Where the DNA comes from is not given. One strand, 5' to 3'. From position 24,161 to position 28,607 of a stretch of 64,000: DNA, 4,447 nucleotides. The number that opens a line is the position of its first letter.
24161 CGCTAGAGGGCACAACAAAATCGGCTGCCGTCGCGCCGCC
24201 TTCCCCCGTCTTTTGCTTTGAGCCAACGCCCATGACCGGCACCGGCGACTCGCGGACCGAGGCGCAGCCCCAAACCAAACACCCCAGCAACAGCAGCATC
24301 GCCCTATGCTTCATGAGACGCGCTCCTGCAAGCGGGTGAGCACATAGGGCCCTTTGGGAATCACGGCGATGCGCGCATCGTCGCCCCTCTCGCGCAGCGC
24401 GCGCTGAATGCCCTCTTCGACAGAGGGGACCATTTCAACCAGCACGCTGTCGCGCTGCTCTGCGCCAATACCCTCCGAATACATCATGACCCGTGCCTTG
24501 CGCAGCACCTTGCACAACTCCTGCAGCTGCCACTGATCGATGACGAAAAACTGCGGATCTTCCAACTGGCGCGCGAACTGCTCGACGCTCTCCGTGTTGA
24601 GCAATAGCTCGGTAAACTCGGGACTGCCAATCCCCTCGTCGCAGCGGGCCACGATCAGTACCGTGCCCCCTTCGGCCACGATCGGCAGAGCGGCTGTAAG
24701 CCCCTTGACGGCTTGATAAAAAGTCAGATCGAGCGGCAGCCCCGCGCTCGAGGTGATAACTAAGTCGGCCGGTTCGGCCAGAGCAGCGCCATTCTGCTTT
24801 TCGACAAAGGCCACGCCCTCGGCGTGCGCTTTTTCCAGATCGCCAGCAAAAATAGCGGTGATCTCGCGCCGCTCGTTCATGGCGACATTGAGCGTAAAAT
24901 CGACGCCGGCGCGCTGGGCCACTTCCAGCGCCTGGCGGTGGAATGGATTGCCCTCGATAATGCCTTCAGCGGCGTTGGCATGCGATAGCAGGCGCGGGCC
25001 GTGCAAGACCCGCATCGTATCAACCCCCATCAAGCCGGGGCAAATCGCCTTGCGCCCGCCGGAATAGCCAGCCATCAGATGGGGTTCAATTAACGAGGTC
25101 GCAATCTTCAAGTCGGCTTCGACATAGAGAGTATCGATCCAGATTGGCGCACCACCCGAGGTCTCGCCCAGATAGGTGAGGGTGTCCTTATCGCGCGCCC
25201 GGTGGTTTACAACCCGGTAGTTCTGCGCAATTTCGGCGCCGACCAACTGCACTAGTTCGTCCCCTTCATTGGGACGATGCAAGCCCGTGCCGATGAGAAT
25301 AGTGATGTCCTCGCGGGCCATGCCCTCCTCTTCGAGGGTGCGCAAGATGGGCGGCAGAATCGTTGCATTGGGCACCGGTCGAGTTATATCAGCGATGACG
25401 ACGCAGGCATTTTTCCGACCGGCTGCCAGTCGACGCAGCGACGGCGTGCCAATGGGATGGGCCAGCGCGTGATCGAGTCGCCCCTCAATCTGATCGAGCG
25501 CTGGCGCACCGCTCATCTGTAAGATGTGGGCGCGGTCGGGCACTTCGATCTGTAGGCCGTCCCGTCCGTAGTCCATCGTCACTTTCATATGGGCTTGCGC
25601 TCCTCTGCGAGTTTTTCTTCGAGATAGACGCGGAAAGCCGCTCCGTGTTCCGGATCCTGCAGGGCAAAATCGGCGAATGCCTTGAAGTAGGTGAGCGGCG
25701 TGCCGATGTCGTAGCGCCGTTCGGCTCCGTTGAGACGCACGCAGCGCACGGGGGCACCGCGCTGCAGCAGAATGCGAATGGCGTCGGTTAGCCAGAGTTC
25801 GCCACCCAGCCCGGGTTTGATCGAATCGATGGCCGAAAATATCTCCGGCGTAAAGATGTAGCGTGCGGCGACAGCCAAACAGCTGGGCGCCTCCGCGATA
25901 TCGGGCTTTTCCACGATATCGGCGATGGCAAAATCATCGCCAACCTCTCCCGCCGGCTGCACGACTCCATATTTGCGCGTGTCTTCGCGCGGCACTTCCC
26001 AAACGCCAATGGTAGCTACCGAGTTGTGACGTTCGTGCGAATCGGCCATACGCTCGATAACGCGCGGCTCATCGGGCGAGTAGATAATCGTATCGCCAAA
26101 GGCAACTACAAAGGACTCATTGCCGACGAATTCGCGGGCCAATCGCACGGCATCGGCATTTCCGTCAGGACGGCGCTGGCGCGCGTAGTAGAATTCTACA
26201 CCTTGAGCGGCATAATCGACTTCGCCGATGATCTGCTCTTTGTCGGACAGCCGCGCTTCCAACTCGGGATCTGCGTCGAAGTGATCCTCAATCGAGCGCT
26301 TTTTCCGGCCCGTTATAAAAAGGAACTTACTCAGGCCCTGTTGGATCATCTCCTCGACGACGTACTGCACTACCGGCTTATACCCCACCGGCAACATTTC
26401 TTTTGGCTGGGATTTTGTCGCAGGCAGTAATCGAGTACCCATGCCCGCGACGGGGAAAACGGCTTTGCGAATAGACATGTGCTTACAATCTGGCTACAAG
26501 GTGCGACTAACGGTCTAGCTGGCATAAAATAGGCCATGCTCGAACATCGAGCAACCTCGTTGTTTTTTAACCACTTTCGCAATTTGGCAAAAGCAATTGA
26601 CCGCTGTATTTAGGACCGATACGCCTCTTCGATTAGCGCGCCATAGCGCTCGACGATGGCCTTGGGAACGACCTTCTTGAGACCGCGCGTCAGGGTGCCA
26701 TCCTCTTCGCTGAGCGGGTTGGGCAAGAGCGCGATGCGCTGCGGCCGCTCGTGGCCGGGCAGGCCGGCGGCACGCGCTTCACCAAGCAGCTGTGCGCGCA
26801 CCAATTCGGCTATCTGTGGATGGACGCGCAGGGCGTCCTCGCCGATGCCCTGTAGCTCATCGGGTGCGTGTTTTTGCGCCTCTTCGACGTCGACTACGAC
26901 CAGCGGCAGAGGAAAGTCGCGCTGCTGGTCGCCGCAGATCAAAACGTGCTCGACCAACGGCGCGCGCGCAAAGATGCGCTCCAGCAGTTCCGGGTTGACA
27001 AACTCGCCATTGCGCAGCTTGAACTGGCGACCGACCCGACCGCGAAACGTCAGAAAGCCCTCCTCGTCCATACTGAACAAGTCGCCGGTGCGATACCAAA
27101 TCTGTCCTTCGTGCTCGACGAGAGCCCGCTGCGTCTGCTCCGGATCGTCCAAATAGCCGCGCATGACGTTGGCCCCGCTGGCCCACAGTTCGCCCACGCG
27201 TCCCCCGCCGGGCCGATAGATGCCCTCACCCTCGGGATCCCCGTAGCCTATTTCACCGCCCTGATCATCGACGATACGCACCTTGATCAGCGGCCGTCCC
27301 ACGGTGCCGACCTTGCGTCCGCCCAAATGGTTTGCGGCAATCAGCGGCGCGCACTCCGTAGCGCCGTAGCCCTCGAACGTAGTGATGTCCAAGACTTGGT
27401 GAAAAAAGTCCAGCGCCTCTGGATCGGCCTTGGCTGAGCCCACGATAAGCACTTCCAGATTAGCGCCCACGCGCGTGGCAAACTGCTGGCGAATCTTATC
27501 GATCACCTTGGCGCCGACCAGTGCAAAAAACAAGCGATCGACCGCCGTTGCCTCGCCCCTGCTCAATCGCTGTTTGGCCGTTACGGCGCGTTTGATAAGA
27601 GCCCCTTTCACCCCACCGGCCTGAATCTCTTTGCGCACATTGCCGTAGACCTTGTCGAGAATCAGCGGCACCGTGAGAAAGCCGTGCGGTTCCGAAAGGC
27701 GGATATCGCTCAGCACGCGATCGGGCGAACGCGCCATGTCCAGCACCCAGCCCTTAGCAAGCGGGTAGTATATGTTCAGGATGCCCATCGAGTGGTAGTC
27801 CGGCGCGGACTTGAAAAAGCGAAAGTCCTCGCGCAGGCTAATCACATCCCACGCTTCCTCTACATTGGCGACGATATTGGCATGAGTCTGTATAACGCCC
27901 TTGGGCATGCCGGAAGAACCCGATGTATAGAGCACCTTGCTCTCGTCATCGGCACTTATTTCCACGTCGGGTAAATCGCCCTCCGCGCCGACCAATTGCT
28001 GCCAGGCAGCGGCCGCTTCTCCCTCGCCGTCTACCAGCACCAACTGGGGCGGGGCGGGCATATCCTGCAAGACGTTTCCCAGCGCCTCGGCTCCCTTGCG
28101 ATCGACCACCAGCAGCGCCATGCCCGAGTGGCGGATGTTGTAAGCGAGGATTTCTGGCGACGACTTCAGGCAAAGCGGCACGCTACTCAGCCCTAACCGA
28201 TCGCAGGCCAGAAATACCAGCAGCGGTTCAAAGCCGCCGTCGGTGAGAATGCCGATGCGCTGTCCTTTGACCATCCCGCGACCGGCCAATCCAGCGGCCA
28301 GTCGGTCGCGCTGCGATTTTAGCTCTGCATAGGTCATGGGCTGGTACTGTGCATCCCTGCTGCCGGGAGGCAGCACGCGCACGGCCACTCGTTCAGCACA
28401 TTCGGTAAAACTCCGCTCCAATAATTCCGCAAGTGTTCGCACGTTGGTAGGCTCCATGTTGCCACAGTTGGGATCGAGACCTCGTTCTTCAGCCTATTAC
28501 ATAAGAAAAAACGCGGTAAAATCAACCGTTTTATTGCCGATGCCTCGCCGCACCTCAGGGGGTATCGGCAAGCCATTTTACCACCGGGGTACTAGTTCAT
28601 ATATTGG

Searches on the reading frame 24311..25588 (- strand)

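Call 55: search_protein_families(library=pfam, proteins=[window:24311-25588:-], max_evalue=0.00001)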
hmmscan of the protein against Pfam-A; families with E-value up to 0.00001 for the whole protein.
window:24311-25588:- (425 aa): 2 families
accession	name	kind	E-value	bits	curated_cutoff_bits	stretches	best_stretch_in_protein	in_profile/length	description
PF09861.14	Lar_N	-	3.1e-58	196.8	23.3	1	7-206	1-201/204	Lactate racemase N-terminal domain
PF21113.2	LarA_C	-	3e-30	105.6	25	1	272-416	4-150/152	Lactate racemase C-terminal domain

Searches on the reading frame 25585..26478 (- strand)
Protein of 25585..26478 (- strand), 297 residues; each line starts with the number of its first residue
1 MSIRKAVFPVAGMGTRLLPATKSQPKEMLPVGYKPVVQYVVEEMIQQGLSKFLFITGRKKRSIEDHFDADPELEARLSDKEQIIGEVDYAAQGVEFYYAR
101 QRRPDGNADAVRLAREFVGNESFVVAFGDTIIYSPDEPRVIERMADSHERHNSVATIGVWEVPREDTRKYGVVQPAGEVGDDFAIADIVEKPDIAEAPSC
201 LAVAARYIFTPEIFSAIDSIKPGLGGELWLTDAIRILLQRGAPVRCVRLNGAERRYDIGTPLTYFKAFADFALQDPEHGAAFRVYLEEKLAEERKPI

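Call 55: search_protein_families(library=pfam, proteins=[window:25585-26478:-], max_evalue=0.00001)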
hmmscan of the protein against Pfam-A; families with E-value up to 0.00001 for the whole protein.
window:25585-26478:- (297 aa): 1 family
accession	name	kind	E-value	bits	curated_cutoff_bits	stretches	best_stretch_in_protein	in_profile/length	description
PF00483.29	NTP_transferase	-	8.4e-35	120.9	21.2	1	10-270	6-241/245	Nucleotidyl transferase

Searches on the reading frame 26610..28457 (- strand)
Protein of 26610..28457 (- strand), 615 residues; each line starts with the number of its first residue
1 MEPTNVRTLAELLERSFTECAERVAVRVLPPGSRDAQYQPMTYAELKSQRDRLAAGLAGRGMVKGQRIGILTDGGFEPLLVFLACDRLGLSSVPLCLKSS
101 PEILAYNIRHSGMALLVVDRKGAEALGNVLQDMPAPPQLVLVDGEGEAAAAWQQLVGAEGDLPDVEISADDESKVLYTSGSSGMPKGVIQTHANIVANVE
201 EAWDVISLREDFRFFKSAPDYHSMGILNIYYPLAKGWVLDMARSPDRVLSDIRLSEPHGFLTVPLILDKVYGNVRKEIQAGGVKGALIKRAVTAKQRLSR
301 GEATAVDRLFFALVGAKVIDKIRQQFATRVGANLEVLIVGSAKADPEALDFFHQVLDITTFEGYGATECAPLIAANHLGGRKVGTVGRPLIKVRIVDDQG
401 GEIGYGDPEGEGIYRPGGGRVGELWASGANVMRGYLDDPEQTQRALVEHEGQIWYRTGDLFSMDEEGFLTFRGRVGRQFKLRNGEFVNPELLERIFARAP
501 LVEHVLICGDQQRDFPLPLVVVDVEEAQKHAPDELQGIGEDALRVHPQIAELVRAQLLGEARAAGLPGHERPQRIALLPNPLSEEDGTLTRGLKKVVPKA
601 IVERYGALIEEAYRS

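Call 55: search_protein_families(library=pfam, proteins=[window:26610-28457:-], max_evalue=0.00001)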
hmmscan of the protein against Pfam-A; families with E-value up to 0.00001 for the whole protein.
window:26610-28457:- (615 aa): 1 family
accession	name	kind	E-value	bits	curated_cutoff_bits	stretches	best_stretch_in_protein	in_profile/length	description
PF00501.34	AMP-binding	-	3.2e-58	197.8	29.9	1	19-436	7-384/384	AMP-binding enzyme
